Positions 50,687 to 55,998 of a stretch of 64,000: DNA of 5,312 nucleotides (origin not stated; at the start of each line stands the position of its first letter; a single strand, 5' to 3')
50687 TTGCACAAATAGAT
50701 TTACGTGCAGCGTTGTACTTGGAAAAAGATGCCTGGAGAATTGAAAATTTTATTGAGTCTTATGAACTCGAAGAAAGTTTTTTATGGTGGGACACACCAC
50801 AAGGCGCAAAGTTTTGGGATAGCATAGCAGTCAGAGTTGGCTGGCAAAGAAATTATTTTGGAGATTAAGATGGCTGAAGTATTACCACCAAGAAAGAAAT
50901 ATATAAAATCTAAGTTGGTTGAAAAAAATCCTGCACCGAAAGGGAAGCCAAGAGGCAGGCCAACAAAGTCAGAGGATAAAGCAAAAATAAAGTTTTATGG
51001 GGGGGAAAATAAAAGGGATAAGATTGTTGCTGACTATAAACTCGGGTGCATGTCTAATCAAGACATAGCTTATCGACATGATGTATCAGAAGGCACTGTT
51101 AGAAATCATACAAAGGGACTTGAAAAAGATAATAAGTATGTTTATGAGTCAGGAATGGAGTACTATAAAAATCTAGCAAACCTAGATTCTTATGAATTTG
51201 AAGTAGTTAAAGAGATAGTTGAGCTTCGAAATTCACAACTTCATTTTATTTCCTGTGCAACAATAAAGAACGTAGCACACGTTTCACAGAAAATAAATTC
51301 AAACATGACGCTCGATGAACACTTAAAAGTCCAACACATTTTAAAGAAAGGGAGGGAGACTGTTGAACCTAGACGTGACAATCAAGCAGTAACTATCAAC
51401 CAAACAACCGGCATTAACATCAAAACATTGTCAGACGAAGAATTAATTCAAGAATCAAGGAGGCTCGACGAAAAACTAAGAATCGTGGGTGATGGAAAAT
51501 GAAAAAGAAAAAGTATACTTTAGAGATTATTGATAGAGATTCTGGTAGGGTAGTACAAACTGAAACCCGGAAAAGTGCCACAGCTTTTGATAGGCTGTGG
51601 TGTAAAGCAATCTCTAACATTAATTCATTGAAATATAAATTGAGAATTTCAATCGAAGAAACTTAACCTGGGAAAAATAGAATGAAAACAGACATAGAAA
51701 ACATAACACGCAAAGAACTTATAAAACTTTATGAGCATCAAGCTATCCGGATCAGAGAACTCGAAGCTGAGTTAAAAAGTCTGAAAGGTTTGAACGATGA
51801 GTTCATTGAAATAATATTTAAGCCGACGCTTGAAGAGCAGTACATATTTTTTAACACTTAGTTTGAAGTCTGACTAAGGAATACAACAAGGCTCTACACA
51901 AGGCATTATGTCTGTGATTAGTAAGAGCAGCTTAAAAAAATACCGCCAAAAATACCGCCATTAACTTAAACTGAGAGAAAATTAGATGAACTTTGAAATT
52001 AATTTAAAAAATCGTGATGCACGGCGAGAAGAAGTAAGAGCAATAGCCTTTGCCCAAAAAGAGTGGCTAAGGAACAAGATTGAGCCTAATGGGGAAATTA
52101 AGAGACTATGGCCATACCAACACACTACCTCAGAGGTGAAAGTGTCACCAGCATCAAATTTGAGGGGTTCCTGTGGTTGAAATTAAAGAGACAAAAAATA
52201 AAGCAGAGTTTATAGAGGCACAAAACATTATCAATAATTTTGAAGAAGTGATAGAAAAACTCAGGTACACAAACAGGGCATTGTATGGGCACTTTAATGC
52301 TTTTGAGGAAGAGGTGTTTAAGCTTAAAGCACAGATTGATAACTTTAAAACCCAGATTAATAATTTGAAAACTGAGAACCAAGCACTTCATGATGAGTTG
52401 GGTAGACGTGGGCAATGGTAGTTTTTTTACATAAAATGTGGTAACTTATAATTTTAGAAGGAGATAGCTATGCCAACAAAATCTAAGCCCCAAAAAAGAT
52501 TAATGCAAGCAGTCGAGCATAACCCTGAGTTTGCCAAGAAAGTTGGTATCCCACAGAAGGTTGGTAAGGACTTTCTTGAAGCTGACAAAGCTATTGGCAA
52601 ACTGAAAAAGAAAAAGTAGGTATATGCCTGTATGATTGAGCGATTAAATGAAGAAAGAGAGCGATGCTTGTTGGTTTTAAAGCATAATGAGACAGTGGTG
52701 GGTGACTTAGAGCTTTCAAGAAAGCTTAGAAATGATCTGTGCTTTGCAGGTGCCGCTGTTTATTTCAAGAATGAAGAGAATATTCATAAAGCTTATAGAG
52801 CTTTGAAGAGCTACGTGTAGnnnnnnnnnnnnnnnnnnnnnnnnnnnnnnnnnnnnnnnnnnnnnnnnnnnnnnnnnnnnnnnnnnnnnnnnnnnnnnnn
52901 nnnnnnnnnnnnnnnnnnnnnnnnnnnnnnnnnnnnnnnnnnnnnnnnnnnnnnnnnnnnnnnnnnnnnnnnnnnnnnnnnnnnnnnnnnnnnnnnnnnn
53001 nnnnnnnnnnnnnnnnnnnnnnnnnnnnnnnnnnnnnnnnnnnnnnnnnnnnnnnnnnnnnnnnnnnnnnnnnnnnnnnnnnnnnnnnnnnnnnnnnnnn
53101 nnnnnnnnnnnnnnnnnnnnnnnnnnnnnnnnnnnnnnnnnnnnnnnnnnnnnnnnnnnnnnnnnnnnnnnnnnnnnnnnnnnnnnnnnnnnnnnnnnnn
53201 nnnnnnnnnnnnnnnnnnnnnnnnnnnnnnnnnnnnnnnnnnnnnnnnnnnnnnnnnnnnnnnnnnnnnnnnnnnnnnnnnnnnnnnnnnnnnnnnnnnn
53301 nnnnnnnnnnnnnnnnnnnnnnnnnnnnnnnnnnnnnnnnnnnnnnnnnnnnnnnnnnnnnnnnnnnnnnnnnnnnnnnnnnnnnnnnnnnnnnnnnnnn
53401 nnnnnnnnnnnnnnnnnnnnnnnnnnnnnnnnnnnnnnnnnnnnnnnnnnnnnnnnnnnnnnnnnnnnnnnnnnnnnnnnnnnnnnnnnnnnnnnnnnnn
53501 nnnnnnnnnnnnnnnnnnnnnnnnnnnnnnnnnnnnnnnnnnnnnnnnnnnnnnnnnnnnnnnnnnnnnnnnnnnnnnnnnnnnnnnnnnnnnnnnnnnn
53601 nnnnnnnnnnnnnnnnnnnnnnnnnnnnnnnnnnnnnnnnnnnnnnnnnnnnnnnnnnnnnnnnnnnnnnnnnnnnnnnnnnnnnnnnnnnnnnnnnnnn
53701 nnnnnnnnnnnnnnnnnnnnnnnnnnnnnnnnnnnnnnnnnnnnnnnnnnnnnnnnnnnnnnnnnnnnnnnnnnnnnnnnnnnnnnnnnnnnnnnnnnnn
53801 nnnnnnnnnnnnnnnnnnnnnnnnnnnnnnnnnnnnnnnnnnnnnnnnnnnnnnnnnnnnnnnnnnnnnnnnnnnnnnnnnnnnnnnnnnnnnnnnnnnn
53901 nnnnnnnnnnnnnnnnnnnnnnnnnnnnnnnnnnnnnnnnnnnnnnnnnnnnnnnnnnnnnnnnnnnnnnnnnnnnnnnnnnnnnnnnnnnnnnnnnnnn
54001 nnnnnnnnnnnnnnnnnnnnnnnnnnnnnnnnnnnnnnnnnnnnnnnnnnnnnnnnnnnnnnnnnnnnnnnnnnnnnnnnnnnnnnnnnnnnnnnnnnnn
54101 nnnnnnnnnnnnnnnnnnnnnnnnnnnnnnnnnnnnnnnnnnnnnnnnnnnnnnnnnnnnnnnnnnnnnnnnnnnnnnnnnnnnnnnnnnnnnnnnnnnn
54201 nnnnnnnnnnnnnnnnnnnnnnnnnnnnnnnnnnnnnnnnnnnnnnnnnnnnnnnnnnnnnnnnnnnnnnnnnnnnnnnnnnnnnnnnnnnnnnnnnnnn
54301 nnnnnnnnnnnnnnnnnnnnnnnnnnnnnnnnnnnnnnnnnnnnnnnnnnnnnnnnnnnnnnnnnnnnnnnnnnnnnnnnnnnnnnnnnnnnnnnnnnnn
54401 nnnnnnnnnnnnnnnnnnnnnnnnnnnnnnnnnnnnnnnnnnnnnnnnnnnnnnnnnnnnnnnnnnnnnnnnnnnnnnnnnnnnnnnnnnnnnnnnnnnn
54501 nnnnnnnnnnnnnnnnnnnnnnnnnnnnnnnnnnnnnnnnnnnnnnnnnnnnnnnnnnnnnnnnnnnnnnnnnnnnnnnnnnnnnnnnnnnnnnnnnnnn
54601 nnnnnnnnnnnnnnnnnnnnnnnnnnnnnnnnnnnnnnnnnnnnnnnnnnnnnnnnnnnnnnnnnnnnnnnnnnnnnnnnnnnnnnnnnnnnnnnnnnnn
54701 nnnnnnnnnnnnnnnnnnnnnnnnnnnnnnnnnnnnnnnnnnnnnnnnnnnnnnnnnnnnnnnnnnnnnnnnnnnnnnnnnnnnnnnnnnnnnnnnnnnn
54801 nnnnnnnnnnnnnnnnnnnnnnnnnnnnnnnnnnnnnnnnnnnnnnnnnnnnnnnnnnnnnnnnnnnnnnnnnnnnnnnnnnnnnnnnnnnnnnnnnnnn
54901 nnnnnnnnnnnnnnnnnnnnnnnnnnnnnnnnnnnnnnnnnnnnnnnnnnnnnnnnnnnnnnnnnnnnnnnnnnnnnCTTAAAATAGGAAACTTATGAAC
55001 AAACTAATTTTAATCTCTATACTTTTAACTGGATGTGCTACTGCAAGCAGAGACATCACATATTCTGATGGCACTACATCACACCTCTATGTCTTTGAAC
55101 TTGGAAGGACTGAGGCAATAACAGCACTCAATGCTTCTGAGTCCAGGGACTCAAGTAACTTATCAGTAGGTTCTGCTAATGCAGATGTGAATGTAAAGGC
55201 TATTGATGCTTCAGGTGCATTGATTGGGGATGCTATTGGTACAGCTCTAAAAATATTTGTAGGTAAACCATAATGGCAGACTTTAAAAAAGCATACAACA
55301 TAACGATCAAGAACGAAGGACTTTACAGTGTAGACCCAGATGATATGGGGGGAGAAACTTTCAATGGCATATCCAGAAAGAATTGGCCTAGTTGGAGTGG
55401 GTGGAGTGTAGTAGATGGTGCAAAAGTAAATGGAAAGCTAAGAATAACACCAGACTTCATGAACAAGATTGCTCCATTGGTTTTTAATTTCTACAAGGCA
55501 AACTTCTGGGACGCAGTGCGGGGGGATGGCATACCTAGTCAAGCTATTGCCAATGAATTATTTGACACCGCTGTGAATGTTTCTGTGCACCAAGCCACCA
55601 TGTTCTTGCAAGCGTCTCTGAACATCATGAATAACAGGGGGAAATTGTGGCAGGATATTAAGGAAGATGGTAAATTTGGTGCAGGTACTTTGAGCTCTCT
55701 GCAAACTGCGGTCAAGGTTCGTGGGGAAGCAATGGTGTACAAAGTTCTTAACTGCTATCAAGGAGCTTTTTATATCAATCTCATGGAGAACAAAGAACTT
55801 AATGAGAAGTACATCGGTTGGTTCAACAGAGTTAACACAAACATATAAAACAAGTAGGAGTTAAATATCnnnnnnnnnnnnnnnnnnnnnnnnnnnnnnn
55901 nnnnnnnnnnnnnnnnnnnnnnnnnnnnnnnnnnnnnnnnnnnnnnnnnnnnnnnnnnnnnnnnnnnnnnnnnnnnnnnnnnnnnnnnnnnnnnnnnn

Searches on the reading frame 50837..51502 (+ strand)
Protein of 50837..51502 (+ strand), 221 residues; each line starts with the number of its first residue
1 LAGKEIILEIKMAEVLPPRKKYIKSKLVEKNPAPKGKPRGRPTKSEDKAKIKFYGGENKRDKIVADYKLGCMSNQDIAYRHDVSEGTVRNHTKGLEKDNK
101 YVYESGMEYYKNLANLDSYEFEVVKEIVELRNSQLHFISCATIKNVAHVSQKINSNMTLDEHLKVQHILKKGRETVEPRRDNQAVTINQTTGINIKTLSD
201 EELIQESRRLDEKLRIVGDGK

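Call 50: search_protein_families(library=phrogs, proteins=[window:50837-51502:+], max_evalue=0.01)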
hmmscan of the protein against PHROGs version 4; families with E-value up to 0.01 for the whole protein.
window:50837-51502:+ (221 aa): 2 families
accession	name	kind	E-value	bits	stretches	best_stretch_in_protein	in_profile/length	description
phrog_1206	-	head and packaging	0.0036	18.2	1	63-93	12-42/207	terminase small subunit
phrog_4151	-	DNA, RNA and nucleotide metabolism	0.004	18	0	57-93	7-42/154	DNA binding protein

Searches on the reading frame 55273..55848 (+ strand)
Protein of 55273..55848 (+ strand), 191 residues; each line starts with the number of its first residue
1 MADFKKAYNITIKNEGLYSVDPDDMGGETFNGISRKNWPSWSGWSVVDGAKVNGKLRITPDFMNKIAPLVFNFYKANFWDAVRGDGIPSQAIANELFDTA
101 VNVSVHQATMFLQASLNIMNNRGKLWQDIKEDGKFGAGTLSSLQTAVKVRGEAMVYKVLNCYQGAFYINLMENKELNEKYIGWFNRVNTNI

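Call 3: search_protein_families(library=pfam, proteins=[window:55273-55848:+], max_evalue=1)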
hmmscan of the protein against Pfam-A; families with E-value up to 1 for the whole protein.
window:55273-55848:+ (191 aa): 3 families
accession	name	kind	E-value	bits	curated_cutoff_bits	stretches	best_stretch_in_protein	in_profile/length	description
PF05838.17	Glyco_hydro_108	-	2.9e-18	66.6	21.2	1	9-102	2-83/85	Glycosyl hydrolase 108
PF09374.15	PG_binding_3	-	7.1e-12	45.8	24.6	1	108-187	2-75/76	Predicted Peptidoglycan domain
PF05365.17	UCR_UQCRX_QCR9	-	0.091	13.1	27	1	120-131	40-51/53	Ubiquinol-cytochrome C reductase, UQCRX/QCR9 like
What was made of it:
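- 55273..55848 (+): Context: GH108 endolysin immediately upstream. Pfam Glyco_hydro_108 E 2.9e-18 and PG_binding_3 E 7e-12 (call 3).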

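Call 4: search_protein_families(library=phrogs, proteins=[window:55273-55848:+], max_evalue=0.01)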
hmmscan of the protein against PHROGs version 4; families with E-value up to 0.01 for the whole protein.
window:55273-55848:+ (191 aa): 2 families
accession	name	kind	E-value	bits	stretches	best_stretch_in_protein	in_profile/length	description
phrog_315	-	lysis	1.9e-33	116.9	1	2-189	333-486/677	endolysin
phrog_12853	-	unknown function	1.5e-21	78.2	1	4-144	3-130/131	-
